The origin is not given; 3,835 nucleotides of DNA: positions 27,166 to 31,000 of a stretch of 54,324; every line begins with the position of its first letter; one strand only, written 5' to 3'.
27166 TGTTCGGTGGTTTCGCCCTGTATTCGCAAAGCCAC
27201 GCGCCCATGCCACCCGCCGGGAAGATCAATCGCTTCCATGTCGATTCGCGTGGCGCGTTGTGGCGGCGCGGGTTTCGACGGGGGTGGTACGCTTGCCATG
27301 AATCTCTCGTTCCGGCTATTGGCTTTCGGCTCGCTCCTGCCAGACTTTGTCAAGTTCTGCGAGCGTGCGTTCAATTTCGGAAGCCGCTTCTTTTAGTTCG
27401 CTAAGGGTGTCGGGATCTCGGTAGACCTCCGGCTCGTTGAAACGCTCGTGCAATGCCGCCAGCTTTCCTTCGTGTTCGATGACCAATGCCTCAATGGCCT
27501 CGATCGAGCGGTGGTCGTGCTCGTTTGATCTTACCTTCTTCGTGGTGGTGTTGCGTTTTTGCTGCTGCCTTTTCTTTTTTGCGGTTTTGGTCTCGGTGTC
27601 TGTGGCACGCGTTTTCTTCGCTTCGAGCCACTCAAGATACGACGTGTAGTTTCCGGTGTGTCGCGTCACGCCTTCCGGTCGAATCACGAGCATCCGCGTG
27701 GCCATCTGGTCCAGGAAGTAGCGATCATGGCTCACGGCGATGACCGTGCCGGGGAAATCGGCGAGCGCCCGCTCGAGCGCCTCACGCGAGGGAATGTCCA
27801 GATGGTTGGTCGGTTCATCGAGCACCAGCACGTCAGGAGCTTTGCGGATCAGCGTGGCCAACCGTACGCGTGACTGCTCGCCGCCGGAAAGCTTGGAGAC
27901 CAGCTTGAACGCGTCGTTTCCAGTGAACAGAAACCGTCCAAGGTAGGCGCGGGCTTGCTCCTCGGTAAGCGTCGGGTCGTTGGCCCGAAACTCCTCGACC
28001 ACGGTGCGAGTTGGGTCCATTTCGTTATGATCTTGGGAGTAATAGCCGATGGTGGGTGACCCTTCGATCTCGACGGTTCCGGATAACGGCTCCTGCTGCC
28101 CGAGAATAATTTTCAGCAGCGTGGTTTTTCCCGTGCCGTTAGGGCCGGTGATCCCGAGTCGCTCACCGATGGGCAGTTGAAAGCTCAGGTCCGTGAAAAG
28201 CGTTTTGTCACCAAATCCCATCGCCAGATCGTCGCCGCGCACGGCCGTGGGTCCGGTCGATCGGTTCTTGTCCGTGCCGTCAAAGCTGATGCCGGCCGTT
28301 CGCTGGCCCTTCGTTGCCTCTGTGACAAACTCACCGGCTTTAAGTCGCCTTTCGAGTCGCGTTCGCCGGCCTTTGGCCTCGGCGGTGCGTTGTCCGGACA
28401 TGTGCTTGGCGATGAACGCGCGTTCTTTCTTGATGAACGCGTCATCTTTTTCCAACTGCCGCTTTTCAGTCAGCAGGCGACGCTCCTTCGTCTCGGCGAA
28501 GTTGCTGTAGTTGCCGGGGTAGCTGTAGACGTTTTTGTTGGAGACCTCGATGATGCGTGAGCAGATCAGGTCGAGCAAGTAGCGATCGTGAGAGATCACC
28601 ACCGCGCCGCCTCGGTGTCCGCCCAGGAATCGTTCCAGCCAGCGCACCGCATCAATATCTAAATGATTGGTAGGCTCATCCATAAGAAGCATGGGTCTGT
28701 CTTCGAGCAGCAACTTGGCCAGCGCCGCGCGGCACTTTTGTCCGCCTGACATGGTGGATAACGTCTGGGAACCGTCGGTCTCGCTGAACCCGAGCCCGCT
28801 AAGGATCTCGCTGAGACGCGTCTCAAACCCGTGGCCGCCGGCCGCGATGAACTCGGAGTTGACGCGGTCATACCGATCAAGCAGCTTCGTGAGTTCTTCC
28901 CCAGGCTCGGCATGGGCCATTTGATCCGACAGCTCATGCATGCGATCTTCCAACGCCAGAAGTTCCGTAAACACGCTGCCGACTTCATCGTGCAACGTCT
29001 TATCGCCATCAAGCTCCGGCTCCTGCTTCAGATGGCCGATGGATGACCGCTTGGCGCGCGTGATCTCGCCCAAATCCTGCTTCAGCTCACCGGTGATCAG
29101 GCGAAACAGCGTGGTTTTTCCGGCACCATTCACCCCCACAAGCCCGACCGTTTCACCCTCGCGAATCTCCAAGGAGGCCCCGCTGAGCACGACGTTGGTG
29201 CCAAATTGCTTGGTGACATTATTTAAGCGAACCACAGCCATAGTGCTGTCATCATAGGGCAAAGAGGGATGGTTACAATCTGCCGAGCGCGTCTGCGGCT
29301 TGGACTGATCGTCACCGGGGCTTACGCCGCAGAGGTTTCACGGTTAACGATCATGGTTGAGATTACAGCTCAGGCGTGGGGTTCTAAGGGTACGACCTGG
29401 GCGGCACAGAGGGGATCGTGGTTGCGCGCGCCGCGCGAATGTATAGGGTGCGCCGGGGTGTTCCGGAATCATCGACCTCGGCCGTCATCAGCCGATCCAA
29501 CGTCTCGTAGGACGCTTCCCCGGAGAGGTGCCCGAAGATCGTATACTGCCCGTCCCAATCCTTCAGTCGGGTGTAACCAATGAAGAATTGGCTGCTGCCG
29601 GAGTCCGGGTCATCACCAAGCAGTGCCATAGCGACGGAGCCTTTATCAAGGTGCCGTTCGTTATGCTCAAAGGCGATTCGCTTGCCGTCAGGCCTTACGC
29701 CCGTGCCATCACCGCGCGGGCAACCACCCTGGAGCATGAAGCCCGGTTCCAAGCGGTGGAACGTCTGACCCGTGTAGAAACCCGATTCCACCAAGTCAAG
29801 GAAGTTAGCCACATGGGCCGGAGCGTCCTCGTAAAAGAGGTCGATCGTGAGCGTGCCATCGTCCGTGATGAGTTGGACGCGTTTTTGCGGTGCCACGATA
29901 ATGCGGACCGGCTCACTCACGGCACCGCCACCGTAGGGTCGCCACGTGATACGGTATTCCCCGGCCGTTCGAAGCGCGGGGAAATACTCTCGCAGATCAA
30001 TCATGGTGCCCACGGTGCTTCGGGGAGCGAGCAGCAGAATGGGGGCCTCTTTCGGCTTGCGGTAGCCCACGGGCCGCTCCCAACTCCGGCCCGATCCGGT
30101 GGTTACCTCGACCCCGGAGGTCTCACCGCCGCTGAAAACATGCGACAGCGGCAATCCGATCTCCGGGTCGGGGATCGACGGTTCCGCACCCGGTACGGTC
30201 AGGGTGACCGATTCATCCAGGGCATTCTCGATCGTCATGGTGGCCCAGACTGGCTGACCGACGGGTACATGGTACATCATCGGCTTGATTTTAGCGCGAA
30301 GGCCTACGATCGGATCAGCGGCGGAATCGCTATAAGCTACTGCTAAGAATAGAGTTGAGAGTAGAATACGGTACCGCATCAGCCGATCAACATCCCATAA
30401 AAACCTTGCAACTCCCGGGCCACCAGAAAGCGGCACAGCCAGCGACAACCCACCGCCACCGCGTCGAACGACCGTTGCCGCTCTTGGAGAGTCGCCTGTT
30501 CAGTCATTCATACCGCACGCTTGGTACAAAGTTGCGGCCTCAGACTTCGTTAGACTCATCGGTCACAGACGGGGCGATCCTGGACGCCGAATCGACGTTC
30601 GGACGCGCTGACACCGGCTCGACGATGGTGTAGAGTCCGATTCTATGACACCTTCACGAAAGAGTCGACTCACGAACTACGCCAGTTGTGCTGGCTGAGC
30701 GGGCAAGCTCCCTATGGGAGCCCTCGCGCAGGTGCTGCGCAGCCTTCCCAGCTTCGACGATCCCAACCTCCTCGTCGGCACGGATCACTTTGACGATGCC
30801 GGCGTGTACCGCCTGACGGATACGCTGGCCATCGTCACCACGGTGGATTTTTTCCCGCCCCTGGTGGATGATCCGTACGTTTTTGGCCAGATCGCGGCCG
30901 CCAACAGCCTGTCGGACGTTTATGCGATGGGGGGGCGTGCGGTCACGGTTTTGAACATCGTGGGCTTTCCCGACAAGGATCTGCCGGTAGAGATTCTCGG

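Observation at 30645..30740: selD encodes a selenoprotein: an in-frame UGA at the catalytic Cys position was missed by the ORF call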

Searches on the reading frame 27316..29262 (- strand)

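Call 13: search_protein_families(library=pfam, proteins=[window:27316-29262:-])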
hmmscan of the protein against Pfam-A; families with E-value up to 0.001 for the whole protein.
window:27316-29262:- (648 aa): 16 families
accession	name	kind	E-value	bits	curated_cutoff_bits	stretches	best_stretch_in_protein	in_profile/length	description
PF00005.33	ABC_tran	-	5.9e-54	182.8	25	2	27-199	2-137/137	ABC transporter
PF13304.12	AAA_21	-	3.9e-19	70.3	27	2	85-213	141-280/304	AAA domain, putative AbiEii toxin, Type IV TA system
PF12848.13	ABC_tran_Xtn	-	2.2e-16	60.1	25.9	1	238-306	1-70/85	ABC transporter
PF02463.25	SMC_N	-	2.3e-11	44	40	1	39-241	27-212/220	RecF/RecN/SMC N terminal domain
PF16326.10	ABC_tran_CTD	-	9.7e-10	39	32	1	583-643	6-66/69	ABC transporter C-terminal domain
PF13401.12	AAA_22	-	5e-08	33.8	27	0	371-498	10-103/130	AAA domain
PF00004.35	AAA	-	4.3e-06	27.6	21.2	0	371-405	3-35/131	ATPase family associated with various cellular activities (AAA)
PF13191.12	AAA_16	-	6.1e-06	27.3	32.6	0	35-158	21-104/167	AAA ATPase domain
PF13476.12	AAA_23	-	3e-05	25.2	27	0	371-386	24-39/201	AAA domain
PF03205.20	MobB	-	8.4e-05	22.9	26.6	0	39-133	2-90/133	Molybdopterin guanine dinucleotide synthesis protein B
PF13555.12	AAA_29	-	0.0001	22.4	27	0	368-383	24-39/61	P-loop containing region of AAA domain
PF13238.12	AAA_18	-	0.00016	22.5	29.4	0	370-439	2-57/128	AAA domain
PF00931.28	NB-ARC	-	0.00023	21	23.5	0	35-60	17-42/248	NB-ARC domain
PF00006.31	ATP-synt_ab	-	0.00054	20.1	29.5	0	358-390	6-38/213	ATP synthase alpha/beta family, nucleotide-binding domain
PF01926.29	MMR_HSR1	-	0.00062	20.3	21.9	0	38-65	1-27/113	50S ribosome-binding GTPase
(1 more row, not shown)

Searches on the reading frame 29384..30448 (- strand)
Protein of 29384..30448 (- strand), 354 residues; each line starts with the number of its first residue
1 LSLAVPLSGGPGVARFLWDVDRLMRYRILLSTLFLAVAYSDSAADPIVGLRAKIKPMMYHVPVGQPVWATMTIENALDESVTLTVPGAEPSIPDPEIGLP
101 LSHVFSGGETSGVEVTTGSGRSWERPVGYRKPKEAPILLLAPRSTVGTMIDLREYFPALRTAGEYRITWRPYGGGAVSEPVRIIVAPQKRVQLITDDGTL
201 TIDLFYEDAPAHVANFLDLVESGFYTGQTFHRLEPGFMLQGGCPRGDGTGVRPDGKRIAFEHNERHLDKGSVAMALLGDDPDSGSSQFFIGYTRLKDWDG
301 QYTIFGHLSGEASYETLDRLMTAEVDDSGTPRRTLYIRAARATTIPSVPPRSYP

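Call 9: search_protein_families(library=pfam, proteins=[window:29384-30448:-])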
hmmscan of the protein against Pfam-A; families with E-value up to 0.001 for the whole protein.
window:29384-30448:- (354 aa): 1 family
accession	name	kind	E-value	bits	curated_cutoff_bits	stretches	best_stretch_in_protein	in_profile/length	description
PF00160.26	Pro_isomerase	-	4.4e-36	124.9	21.7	1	191-340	2-157/159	Cyclophilin type peptidyl-prolyl cis-trans isomerase/CLD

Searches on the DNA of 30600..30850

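Call 18: search_rna_families(source=window, start=30600, end=30850, threshold=evalue, max_evalue=10, show_alignments=3)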
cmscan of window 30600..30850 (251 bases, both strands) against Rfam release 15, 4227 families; matches with E-value up to 10: 0.
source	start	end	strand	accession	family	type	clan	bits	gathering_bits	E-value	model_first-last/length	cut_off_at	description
